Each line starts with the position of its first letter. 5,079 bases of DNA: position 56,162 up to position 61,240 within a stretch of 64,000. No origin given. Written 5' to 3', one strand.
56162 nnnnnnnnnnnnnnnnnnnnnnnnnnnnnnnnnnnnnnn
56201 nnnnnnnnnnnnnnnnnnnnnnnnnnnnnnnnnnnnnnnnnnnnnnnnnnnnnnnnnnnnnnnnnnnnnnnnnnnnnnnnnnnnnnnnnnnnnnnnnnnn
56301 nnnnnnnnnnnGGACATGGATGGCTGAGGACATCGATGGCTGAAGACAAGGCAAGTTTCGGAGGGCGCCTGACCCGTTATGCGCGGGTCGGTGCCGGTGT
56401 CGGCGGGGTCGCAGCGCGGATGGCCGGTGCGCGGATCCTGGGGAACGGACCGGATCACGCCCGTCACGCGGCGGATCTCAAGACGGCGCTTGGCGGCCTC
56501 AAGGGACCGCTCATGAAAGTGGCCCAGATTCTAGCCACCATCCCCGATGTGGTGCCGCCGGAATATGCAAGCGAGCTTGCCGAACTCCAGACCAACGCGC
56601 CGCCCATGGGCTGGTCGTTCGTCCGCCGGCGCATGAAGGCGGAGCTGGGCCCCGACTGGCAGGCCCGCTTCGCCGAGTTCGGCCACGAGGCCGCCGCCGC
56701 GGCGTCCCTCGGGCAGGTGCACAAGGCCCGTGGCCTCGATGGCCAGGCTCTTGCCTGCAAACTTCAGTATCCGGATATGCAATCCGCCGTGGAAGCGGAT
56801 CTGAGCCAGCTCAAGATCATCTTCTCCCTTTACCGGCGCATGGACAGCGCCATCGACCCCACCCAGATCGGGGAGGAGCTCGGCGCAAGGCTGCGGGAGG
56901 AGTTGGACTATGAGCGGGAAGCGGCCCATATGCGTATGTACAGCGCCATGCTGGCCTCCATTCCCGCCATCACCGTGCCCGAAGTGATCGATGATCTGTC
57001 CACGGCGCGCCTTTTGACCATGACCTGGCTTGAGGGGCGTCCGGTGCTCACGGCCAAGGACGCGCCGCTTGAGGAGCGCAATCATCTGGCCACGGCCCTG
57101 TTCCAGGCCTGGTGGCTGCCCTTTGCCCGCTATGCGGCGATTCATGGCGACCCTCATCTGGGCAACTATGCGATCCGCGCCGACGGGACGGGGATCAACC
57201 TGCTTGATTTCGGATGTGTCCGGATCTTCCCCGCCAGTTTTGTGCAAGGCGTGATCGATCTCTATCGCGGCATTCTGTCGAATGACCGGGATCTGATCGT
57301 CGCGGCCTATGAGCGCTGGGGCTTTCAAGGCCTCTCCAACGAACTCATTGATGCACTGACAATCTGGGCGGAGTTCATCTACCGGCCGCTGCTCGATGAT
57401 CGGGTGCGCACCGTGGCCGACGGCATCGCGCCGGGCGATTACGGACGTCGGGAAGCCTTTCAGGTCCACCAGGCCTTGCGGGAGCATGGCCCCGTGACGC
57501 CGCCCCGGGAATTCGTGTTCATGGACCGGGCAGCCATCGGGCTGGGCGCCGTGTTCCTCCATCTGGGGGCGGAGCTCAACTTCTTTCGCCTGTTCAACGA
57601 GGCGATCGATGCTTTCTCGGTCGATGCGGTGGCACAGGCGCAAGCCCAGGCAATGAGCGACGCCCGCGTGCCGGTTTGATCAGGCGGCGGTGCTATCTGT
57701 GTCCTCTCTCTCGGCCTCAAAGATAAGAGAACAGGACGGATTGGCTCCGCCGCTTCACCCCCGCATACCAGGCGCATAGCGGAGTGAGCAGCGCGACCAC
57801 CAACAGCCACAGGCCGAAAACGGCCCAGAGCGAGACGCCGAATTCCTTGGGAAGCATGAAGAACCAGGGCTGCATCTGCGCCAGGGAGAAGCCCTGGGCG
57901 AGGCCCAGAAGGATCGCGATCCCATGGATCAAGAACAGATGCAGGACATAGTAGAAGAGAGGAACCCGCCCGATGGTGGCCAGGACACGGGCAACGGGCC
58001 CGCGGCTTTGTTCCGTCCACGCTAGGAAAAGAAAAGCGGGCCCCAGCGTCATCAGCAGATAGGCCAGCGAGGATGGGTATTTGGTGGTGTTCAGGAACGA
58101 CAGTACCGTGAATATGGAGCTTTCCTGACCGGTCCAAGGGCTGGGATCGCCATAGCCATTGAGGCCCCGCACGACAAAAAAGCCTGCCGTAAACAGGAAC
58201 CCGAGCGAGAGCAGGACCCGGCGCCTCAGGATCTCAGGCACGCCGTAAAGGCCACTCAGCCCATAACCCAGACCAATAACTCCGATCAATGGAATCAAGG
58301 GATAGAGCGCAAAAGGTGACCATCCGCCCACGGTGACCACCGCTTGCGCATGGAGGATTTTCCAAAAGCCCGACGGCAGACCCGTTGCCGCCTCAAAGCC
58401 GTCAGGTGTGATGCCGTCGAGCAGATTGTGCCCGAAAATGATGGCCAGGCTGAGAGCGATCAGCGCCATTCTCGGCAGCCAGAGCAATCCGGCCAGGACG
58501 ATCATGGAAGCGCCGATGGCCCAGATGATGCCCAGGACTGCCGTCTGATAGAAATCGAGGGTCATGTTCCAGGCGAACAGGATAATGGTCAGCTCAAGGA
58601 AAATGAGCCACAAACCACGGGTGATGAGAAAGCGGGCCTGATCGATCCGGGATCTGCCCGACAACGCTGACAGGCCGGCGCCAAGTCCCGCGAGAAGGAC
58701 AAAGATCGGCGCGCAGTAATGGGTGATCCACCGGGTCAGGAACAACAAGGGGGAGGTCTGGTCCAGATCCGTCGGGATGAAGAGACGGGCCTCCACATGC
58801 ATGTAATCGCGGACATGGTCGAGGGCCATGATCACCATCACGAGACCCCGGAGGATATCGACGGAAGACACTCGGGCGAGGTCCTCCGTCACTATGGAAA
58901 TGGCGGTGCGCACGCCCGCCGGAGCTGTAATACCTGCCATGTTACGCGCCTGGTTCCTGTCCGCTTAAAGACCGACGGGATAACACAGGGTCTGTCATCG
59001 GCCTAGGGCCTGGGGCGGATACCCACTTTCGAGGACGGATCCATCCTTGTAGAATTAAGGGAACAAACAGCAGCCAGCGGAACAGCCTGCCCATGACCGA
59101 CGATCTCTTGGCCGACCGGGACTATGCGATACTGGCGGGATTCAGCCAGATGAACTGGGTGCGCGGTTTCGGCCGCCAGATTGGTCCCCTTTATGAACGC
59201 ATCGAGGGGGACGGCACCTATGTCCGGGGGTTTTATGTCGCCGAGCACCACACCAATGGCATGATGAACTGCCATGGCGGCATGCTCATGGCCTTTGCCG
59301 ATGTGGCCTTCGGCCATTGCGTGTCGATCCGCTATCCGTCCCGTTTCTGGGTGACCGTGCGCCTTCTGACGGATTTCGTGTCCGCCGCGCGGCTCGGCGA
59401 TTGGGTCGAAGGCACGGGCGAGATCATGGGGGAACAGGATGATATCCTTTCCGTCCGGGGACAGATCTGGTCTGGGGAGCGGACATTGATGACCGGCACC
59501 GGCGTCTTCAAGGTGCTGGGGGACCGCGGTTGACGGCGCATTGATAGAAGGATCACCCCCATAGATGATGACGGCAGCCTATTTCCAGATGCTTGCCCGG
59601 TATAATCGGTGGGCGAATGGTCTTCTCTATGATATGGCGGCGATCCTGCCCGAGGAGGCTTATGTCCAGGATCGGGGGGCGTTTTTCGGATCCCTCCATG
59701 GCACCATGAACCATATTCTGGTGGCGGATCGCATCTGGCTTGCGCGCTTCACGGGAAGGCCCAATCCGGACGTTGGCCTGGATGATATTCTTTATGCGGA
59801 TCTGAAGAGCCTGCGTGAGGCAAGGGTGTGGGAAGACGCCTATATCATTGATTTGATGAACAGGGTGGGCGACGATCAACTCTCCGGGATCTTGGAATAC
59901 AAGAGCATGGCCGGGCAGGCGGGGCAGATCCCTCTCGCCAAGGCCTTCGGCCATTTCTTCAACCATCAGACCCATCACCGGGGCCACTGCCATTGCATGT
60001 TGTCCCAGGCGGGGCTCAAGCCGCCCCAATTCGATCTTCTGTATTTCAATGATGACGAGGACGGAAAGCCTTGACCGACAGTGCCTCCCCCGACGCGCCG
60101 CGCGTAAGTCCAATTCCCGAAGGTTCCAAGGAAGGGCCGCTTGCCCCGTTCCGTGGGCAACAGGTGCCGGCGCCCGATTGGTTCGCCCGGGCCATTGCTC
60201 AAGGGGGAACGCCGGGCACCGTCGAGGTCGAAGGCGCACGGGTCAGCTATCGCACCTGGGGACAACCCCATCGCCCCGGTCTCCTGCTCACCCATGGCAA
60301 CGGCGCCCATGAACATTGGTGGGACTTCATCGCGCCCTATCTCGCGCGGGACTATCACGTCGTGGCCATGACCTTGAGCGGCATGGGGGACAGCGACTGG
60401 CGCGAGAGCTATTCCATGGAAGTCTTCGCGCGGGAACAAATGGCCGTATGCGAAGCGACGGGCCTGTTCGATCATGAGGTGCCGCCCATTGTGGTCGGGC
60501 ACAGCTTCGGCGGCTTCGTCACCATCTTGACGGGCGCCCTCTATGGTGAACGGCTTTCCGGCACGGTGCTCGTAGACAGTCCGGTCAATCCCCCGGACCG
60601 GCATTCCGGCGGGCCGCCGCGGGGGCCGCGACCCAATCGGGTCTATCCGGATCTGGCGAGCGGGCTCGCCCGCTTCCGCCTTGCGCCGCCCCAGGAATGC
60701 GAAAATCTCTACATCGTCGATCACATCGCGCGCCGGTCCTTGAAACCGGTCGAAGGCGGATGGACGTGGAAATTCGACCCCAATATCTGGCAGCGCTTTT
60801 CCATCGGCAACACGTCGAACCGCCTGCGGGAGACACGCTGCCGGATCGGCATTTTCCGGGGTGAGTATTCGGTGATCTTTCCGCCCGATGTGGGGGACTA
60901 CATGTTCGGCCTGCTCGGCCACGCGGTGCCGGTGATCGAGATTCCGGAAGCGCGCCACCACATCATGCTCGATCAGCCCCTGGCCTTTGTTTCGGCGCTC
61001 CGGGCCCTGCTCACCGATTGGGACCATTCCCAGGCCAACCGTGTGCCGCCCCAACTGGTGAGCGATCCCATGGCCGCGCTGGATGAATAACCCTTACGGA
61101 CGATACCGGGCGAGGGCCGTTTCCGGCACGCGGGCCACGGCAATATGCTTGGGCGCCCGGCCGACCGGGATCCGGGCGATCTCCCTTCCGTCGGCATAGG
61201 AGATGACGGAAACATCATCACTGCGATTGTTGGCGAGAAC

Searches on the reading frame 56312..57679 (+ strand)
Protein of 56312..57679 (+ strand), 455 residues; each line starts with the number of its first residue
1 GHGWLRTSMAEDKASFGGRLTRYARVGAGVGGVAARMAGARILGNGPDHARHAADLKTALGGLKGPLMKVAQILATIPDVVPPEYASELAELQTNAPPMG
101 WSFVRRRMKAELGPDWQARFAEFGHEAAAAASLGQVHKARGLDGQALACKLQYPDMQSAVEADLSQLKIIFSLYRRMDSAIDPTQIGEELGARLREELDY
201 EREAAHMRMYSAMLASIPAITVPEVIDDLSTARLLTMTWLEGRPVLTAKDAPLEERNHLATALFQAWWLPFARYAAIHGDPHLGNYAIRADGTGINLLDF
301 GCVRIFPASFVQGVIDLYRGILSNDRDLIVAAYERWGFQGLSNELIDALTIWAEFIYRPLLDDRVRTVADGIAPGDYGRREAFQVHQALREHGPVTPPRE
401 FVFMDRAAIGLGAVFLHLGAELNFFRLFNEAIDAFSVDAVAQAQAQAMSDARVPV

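Call 65: search_protein_families(library=pfam, proteins=[window:56312-57679:+])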
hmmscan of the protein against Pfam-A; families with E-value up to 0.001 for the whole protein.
window:56312-57679:+ (455 aa): 2 families
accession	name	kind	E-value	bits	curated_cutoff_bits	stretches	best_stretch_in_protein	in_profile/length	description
PF03109.22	ABC1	-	4.2e-55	187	22.9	1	92-330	2-241/244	ABC1 atypical kinase-like domain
PF01636.29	APH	-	0.00037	20.7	23.2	0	264-307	154-201/239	Phosphotransferase enzyme family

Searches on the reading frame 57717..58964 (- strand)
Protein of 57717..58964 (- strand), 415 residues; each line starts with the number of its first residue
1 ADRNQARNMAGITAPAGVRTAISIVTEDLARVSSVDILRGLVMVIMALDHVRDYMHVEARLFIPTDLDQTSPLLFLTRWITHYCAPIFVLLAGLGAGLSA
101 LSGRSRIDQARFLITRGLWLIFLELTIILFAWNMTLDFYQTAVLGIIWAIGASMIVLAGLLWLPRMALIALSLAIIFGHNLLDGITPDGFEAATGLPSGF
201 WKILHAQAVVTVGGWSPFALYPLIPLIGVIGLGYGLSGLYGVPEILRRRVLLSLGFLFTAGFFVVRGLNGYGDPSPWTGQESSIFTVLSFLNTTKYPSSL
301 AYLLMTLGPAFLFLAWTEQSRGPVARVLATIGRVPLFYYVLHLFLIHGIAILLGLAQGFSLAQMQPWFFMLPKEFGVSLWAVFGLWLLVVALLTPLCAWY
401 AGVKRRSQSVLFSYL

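Call 65: search_protein_families(library=pfam, proteins=[window:57717-58964:-])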
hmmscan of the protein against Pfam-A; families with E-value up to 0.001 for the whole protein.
window:57717-58964:- (415 aa): 1 family
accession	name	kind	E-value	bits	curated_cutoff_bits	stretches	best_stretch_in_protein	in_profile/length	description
PF07786.18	HGSNAT_cat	-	8.2e-11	42.3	22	1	31-240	1-184/222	Heparan-alpha-glucosaminide N-acetyltransferase, catalytic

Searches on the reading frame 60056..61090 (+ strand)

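Call 65: search_protein_families(library=pfam, proteins=[window:60056-61090:+])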
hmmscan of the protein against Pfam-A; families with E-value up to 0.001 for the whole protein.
window:60056-61090:+ (344 aa): 3 families
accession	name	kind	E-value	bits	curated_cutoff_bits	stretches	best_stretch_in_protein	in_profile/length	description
PF12697.13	Abhydrolase_6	-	1.7e-18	68.6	26.3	1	76-313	1-216/217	Alpha/beta hydrolase family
PF00561.26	Abhydrolase_1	-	4.8e-12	46.5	25.8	1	76-179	3-103/245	alpha/beta hydrolase fold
PF12146.15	Hydrolase_4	-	2.8e-08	33.8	27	1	72-180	3-114/239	Serine aminopeptidase, S33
